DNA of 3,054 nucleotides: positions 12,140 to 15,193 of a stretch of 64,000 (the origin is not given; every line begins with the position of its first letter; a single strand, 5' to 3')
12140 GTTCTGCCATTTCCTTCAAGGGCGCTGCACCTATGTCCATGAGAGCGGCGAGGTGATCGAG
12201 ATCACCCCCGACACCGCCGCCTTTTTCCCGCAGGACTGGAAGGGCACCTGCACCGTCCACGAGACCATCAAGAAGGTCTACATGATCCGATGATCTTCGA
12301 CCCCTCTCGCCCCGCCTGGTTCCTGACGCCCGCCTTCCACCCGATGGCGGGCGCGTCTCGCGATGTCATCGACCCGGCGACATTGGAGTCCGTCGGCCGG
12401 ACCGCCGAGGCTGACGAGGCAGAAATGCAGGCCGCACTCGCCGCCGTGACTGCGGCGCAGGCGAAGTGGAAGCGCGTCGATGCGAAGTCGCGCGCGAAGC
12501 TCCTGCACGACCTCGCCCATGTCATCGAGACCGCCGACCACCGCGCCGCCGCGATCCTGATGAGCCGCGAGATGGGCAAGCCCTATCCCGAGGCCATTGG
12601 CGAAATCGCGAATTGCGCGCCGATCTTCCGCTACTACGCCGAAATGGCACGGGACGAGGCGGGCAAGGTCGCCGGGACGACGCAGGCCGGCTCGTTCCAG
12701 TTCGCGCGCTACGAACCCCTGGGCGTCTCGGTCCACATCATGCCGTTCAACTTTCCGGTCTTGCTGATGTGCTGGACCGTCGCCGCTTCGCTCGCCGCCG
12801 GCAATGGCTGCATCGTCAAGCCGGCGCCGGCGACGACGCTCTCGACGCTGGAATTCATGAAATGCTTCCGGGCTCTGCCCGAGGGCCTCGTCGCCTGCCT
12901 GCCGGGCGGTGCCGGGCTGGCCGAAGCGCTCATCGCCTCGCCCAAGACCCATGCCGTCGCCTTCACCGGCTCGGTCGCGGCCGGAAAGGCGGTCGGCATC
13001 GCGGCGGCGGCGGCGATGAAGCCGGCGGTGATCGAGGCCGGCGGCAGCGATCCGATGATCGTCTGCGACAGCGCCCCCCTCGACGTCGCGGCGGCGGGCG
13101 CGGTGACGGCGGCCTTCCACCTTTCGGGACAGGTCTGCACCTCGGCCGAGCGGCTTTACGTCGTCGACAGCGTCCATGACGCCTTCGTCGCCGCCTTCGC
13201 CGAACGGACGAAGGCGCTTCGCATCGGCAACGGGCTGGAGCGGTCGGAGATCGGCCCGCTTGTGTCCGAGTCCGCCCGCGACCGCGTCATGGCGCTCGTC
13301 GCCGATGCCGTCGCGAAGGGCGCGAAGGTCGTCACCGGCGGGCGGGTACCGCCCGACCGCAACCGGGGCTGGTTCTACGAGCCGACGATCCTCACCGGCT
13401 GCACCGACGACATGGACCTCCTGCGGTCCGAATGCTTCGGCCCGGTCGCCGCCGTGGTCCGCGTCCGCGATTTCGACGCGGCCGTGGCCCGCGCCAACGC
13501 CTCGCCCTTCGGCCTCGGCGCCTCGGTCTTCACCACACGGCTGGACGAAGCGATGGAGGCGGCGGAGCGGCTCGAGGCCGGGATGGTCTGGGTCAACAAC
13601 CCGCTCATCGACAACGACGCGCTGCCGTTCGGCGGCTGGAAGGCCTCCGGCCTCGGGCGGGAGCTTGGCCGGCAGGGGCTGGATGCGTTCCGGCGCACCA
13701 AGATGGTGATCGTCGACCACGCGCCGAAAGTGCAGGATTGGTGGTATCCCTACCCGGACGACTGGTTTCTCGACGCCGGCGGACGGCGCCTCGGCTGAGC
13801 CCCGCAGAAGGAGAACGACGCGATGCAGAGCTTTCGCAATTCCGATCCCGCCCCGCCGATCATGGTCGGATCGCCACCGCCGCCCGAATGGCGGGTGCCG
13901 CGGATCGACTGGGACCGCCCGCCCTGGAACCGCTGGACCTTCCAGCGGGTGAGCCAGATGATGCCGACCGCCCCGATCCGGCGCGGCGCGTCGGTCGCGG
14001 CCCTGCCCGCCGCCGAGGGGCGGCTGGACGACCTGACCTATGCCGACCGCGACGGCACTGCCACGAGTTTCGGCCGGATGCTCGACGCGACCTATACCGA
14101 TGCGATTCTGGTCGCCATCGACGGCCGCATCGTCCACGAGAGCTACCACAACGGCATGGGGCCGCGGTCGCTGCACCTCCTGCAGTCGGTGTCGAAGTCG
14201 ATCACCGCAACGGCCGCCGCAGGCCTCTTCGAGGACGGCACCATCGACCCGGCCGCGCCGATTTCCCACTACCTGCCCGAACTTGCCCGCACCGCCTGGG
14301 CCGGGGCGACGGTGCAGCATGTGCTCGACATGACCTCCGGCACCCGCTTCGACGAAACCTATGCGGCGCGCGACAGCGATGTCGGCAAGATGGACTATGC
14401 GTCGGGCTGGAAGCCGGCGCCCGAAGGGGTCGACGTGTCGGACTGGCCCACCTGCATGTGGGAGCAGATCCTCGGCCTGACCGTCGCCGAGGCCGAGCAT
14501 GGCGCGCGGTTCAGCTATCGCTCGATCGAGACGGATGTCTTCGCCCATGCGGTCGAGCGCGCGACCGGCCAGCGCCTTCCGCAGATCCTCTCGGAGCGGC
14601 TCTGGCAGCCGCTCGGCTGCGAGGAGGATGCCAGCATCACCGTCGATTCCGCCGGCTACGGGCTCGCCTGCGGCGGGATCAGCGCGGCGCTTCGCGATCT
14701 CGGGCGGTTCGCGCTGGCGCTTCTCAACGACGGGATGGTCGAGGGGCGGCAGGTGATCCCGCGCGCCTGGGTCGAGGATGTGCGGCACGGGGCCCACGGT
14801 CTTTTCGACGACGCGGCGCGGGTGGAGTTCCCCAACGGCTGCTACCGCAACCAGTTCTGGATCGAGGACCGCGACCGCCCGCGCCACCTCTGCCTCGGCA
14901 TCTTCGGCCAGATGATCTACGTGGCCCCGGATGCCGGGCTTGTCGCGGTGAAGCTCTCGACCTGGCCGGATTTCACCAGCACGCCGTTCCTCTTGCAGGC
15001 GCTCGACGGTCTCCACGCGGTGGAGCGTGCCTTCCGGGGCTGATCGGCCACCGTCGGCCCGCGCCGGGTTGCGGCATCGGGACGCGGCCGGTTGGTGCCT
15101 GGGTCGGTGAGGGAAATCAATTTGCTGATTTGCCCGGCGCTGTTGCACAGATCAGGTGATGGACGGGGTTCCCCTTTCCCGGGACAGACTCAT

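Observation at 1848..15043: Polyamine-themed divergon combining a Pot-type importer with two GT1 glycosyltransferases, twin cupins, an ALDH and a NylB-like amidase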

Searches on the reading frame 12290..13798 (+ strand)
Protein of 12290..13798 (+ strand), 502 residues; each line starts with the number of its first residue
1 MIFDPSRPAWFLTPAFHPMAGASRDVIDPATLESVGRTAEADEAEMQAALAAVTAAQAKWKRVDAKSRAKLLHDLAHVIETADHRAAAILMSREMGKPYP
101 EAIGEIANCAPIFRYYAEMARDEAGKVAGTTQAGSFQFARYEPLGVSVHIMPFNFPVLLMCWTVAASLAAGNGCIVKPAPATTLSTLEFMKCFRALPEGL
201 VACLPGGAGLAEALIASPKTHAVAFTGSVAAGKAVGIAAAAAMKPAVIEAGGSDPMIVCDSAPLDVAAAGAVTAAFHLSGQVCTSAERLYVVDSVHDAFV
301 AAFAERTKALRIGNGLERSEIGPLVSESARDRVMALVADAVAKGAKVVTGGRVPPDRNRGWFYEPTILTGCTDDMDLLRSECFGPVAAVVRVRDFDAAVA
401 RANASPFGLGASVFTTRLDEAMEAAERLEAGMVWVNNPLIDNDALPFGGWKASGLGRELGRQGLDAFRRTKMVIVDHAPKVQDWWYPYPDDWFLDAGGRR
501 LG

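Call 5: search_protein_families(library=pfam, proteins=[window:12290-13798:+], max_evalue=0.01)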
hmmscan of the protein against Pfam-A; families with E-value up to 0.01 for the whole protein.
window:12290-13798:+ (502 aa): 2 families
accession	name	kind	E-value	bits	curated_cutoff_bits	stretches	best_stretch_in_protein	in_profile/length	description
PF00171.27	Aldedh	-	8.3e-145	483.3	23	1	24-473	9-461/461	Aldehyde dehydrogenase family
PF05893.19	LuxC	-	0.00085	18.8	21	1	137-198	82-142/401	Acyl-CoA reductase (LuxC)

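Call 6: search_protein_families(library=ncbifam, proteins=[window:12290-13798:+], max_evalue=0.01)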
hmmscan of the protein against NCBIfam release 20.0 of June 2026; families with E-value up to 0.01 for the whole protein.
window:12290-13798:+ (502 aa): 43 families (the best 25 are shown)
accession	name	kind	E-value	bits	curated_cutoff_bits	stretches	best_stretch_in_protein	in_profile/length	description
NF010000.0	PRK13473.1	subfamily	3.4e-109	365.6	615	1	19-477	14-474/475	aminobutyraldehyde dehydrogenase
TIGR01804.1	BADH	equivalog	9.4e-108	360.7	668.6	1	20-471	11-467/467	betaine-aldehyde dehydrogenase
NF009725.0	PRK13252.1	equivalog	1.4e-106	356.8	593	1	20-477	20-481/488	betaine-aldehyde dehydrogenase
TIGR01780.1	SSADH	subfamily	4.2e-106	355.5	646.35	1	26-471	1-448/448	succinate-semialdehyde dehydrogenase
NF006916.0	PRK09407.1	equivalog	5.4e-105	352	521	1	20-480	32-497/526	succinic semialdehyde dehydrogenase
NF006915.0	PRK09406.1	equivalog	2.6e-102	343.1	730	1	26-473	5-454/457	NADP-dependent succinic semialdehyde dehydrogenase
NF042993.1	AlphKGSA_gudD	equivalog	2e-96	323.6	770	1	21-475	18-480/481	alpha-ketoglutaric semialdehyde dehydrogenase GucD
NF052305.1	DioxValDhHalo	equivalog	4.1e-95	319.5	750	1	21-474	19-480/483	2,5-dioxovalerate dehydrogenase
NF040648.1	lactal_redase_Meth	equivalog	2.2e-93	313.8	650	1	24-475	13-462/463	lactaldehyde dehydrogenase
TIGR02299.1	HpaE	equivalog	1.9e-91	307.1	638.35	1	23-481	17-483/488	5-carboxymethyl-2-hydroxymuconate semialdehyde dehydrogenase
NF045735.1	PaDhStyDPseudo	equivalog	7.2e-91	305.3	850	1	20-475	16-481/483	phenylacetaldehyde dehydrogenase StyD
NF007497.0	PRK10090.1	equivalog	1.7e-90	304.1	500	1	21-476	21-478/480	aldehyde dehydrogenase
TIGR03216.1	OH_muco_semi_DH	equivalog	8e-89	298.4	693.25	1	25-475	17-479/481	2-hydroxymuconic semialdehyde dehydrogenase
NF002852.0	PRK03137.1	subfamily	5.8e-88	295.9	648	1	27-460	55-496/514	L-glutamate gamma-semialdehyde dehydrogenase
NF042989.1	AldDh_AldH_Clos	equivalog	1.9e-87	293.9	800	1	26-473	5-455/458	aldehyde dehydrogenase AldH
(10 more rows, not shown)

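Call 65: search_solved_structures(query=window:12290-13798:+, max_evalue=1e-90)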
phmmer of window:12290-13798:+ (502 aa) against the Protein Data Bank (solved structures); distinct sequences matched with E-value up to 1e-90: 0.

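Call 83: search_solved_structures(query=window:12290-13798:+, max_evalue=1e-70)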
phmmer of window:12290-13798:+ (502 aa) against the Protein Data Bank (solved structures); distinct sequences matched with E-value up to 1e-70: 90 (the best 60 are shown).
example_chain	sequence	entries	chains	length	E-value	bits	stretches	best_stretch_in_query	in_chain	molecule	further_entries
8of1_A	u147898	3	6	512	2e-84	287.3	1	25-475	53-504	Succinate-semialdehyde dehydrogenase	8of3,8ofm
6alj_A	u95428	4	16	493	3.4e-84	286.5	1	23-476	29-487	Aldehyde dehydrogenase 1A2 | Retinal dehydrogenase 2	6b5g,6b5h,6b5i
9r6n_A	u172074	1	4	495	3.5e-84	286.5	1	23-476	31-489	Retinal dehydrogenase 2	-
4x2q_A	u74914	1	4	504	3.7e-84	286.4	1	23-476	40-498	Retinal dehydrogenase 2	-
9r3z_A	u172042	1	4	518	4.1e-84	286.2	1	23-476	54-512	Retinal dehydrogenase 2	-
4o5h_A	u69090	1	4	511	2.2e-83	283.9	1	19-478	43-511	Phenylacetaldehyde dehydrogenase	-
6te5_A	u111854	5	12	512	2.8e-83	283.5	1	20-475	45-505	Aldehyde dehydrogenase family 1 member A3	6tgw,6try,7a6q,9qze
5fhz_A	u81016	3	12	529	3.1e-83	283.3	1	20-475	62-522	Aldehyde dehydrogenase family 1 member A3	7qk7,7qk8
6s6w_A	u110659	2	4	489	3.4e-83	283.2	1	20-475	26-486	Aldehyde dehydrogenase family 1 member A3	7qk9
1bi9_A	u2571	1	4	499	1.4e-82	281.2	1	23-476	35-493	RETINAL DEHYDROGENASE TYPE II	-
6wsa_A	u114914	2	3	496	4.3e-82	279.6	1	19-476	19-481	NAD/NADP-dependent betaine aldehyde dehydrogenase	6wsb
4v6h_A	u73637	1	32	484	6.7e-82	278.9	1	22-471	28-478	Succinate-semialdehyde dehydrogenase (NADP+)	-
8s33_A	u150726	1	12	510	2.9e-81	276.8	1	20-472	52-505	Succinate-semialdehyde dehydrogenase [NAD(P)+]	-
4wj9_A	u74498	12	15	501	3.3e-81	276.6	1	15-476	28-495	Retinal dehydrogenase 1 | Aldehyde dehydrogenase 1A1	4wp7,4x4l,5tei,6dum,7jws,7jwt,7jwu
4wb9_A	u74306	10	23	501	3.3e-81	276.6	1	15-476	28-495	Retinal dehydrogenase 1 | Aldehyde dehydrogenase 1A1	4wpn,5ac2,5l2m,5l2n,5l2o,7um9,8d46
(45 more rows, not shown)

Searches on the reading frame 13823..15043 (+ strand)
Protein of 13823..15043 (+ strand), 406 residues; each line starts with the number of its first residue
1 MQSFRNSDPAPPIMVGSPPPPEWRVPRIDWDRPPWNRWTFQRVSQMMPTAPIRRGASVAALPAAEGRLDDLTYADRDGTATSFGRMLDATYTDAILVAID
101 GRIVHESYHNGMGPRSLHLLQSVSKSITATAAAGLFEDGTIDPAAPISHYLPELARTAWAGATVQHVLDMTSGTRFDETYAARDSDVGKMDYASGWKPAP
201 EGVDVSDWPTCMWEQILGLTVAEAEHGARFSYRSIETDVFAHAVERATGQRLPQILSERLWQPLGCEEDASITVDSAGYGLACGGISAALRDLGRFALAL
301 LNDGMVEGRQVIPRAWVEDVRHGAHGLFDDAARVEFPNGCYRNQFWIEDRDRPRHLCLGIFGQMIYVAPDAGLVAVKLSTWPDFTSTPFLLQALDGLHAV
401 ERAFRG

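Call 5: search_protein_families(library=pfam, proteins=[window:13823-15043:+], max_evalue=0.01)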
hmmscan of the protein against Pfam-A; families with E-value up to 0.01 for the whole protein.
window:13823-15043:+ (406 aa): 1 family
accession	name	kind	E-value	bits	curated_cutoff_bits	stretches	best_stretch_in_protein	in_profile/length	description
PF00144.29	Beta-lactamase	-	9.3e-35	120.8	27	1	93-383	17-312/329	Beta-lactamase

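Call 6: search_protein_families(library=ncbifam, proteins=[window:13823-15043:+], max_evalue=0.01)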
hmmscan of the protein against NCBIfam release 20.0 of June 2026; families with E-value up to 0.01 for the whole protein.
window:13823-15043:+ (406 aa): 19 families
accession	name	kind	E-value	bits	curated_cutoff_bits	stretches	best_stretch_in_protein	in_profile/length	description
NF045925.1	3-sucCA_synth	equivalog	7.7e-16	57.6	800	1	89-376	54-307/498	3-succinylated cholic acid synthase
NF052559.1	MthAcHydAcmB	equivalog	1.2e-09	37.4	550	2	111-156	53-98/391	methyl acetate hydrolase AcmB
NF033698.1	blaCSA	exception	1.6e-06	27.3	884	1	117-199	73-154/375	CSA family class C beta-lactamase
NF033700.1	blaCMA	exception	8.3e-06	25.1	887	1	116-199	72-154/375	CMA family class C beta-lactamase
NF007943.0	PRK10662.1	equivalog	2e-05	23.4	266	1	116-268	83-221/380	D-alanyl-D-alanine-carboxypeptidase/endopeptidase AmpH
NF033085.1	bla_class_C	equivalog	4.5e-05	22.4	415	1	115-199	53-137/356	class C beta-lactamase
NF041741.1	blaAMZ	exception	0.00014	21.3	825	1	117-301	84-264/396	AMZ family class C beta-lactamase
NF000423.2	blaSRT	exception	0.00022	20.5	860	1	116-198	74-155/378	SRT/SST family class C beta-lactamase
NF041663.1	ampC_Sliq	exception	0.00023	20.2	860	1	115-199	73-156/378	cephalosporin-hydrolyzing class C beta-lactamase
NF000185.2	BlaEC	exception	0.00046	19.2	850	1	116-199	74-157/377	BlaEC family class C beta-lactamase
NF038366.1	blaSFDC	exception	0.001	18.2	840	1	116-197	78-159/382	SFDC family class C beta-lactamase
NF040478.1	blaLAQ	exception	0.0021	17.1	850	1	115-174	76-135/380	LAQ family class C beta-lactamase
NF038269.1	lipase_LipE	equivalog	0.0031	16.7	750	0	121-178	91-148/407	lipase LipE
NF045671.1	blaPNC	exception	0.0032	16.4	750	1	116-227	95-205/401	PNC family class C beta-lactamase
NF038238.1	blaBUT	exception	0.0054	15.9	850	1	117-199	81-163/383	BUT family class C beta-lactamase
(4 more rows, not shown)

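Call 24: find_homologous_proteins(query=window:13823-15043:+, max_evalue=1e-20)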
Query window:13823-15043:+ (406 aa): 1795 proteins with E <= 1e-20 among 8000 candidates; the best 120 are listed.
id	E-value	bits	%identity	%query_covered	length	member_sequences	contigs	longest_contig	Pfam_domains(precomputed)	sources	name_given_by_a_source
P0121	1.2e-259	879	93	100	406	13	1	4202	PF00144.30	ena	-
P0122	2.0e-209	714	76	99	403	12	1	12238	PF00144.30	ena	-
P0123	3.3e-205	700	74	99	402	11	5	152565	PF00144.30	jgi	jgi:CubicO group peptidase (beta-lactamase class C family)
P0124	3.8e-205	700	74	99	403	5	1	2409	PF00144.30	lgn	-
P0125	4.3e-205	700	75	99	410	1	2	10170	PF00144.30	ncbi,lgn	-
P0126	4.7e-204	696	73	99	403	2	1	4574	PF00144.30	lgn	-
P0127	4.9e-204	696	74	99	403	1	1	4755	PF00144.30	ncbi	ncbi:MAG: serine hydrolase domain-containing protein [Albidovulum sp.]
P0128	3.1e-203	693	74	99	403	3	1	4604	PF00144.30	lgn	-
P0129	3.8e-203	693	72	100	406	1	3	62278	PF00144.30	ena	-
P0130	2.1e-202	691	73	99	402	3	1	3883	PF00144.30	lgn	-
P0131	1.3e-201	688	72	99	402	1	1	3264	PF00144.30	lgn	-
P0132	1.9e-199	681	73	99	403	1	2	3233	PF00144.30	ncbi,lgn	-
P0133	9.8e-198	675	73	99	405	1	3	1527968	PF00144.30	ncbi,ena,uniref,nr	ncbi:MAG: serine hydrolase [Defluviimonas sp.]|uniref:serine hydrolase domain-containing protein n=1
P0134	1.6e-197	675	69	97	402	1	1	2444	PF00144.30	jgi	jgi:CubicO group peptidase (beta-lactamase class C family)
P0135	3.3e-197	674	72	99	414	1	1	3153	PF00144.30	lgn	-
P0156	4.1e-190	650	69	99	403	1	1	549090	PF00144.30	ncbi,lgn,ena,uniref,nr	ncbi:MAG: 6-aminohexanoate hydrolase [Cereibacter sphaeroides]|uniref:6-aminohexanoate hydrolase n=1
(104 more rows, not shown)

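Call 25: find_encoding_contigs(protein=P0133, flank=8000, max_places=1)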
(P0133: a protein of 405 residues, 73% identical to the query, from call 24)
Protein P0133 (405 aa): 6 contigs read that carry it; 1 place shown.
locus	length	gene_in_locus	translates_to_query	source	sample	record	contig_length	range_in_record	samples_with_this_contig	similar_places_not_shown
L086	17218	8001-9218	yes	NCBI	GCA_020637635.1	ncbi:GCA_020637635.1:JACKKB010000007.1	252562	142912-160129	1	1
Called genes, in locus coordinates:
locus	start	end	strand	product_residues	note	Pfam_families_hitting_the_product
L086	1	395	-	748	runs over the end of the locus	PF01590:GAF, PF13185:GAF_2, PF13492:GAF_3, PF05524:PEP-utilisers_N, PF00391:PEP-utilizers, PF02896:PEP-utilizers_C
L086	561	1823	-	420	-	PF00696:AA_kinase, PF01842:ACT, PF22468:ACT_9, PF13840:ACT_7, PF22468:ACT_9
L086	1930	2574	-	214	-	PF00106:adh_short, PF13561:adh_short_C2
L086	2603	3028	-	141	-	PF06676:DUF1178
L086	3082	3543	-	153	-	PF00293:NUDIX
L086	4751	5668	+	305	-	PF02811:PHP (weak)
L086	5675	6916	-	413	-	PF06181:Urate_ox_N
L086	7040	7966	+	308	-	PF00126:HTH_1, PF03466:LysR_substrate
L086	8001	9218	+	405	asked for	PF00144:Beta-lactamase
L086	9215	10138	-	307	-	PF00126:HTH_1, PF03466:LysR_substrate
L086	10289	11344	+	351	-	PF13407:Peripla_BP_4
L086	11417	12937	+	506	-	PF00005:ABC_tran, PF09818:ABC_ATPase (faint), PF13304:AAA_21 (faint), PF00005:ABC_tran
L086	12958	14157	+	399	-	PF02653:BPD_transp_2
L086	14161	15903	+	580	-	PF00920:ILVD_EDD_N, PF24877:ILV_EDD_C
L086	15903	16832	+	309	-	PF01408:GFO_IDH_MocA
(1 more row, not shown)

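Call 26: find_encoding_contigs(protein=P0156, flank=8000, max_places=1)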
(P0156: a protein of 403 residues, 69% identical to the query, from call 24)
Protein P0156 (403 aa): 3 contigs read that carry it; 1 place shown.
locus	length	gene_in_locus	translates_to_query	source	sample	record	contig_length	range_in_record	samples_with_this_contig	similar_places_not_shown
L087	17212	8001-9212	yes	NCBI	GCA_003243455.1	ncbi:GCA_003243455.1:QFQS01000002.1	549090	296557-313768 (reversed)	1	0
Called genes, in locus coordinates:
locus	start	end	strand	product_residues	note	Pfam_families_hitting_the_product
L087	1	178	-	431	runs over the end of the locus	PF01370:Epimerase, PF13460:NAD_binding_10, PF13781:DoxX_3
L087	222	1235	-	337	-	PF06863:DUF1254, PF06742:DUF1214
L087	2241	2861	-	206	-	PF01810:LysE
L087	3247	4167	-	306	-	PF00126:HTH_1, PF03466:LysR_substrate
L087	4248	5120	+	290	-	PF00248:Aldo_ket_red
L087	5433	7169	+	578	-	PF00920:ILVD_EDD_N, PF24877:ILV_EDD_C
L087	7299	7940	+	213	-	PF17784:Sulfotransfer_4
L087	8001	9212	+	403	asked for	PF00144:Beta-lactamase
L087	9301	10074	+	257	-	PF20086:DUF6478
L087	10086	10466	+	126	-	-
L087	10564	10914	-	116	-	PF10984:DUF2794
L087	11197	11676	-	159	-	PF00293:NUDIX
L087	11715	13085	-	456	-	PF22694:CtpB_N-like, PF00595:PDZ, PF13180:PDZ_2, PF17820:PDZ_6, PF03572:Peptidase_S41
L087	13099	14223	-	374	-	PF01551:Peptidase_M23 (weak)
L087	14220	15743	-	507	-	PF01676:Metalloenzyme, PF06415:iPGM_N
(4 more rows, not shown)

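Call 27: find_encoding_contigs(protein=P0121, flank=8000, max_places=2)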
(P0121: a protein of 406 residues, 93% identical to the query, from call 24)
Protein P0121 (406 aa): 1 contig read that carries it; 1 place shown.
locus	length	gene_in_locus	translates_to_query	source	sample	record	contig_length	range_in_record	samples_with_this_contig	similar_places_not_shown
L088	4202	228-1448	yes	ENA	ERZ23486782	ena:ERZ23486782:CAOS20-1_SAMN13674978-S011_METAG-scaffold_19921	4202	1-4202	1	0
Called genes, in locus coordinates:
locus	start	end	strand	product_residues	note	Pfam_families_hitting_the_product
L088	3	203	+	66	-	?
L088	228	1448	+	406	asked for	PF00144:Beta-lactamase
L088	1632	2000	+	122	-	-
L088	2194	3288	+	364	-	PF01497:Peripla_BP_2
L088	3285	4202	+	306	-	?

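Call 64: search_solved_structures(query=window:13823-15043:+, max_evalue=0.00001)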
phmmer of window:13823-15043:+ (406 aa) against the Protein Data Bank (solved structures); distinct sequences matched with E-value up to 0.00001: 26.
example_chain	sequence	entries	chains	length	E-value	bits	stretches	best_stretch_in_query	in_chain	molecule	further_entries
2zm0_A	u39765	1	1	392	2.9e-62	214.2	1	26-384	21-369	6-aminohexanoate-dimer hydrolase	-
1wyc_A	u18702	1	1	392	3.7e-62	213.8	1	26-384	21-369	6-aminohexanoate-dimer hydrolase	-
2e8i_A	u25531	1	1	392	4.3e-62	213.6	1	26-384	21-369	6-aminohexanoate-dimer hydrolase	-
3vwl_A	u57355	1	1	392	5.4e-62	213.3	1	26-384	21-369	6-aminohexanoate-dimer hydrolase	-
3vwm_A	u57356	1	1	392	8.1e-62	212.7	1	26-384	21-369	6-aminohexanoate-dimer hydrolase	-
2zma_A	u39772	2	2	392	8.3e-62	212.7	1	26-384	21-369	6-aminohexanoate-dimer hydrolase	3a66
2dcf_A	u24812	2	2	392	1.1e-61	212.3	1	26-384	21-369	6-aminohexanoate-dimer hydrolase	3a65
3vwn_X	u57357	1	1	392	1.1e-61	212.3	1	26-384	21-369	6-aminohexanoate-dimer hydrolase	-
2zm7_A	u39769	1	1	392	1.2e-61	212.1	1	26-384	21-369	6-aminohexanoate-dimer hydrolase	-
3vwp_A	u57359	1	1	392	1.6e-61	211.8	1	26-384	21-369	6-aminohexanoate-dimer hydrolase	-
3vwq_A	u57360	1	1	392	2.3e-61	211.2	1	26-384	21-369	6-aminohexanoate-dimer hydrolase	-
3vwr_A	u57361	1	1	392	3.1e-61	210.8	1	26-384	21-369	6-aminohexanoate-dimer hydrolase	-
2zly_A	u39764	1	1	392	3.1e-61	210.8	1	26-384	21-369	6-aminohexanoate-dimer hydrolase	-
1wyb_A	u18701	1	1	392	4e-61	210.4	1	26-384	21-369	6-aminohexanoate-dimer hydrolase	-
2zm8_A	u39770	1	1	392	8.9e-61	209.3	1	26-384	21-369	6-aminohexanoate-dimer hydrolase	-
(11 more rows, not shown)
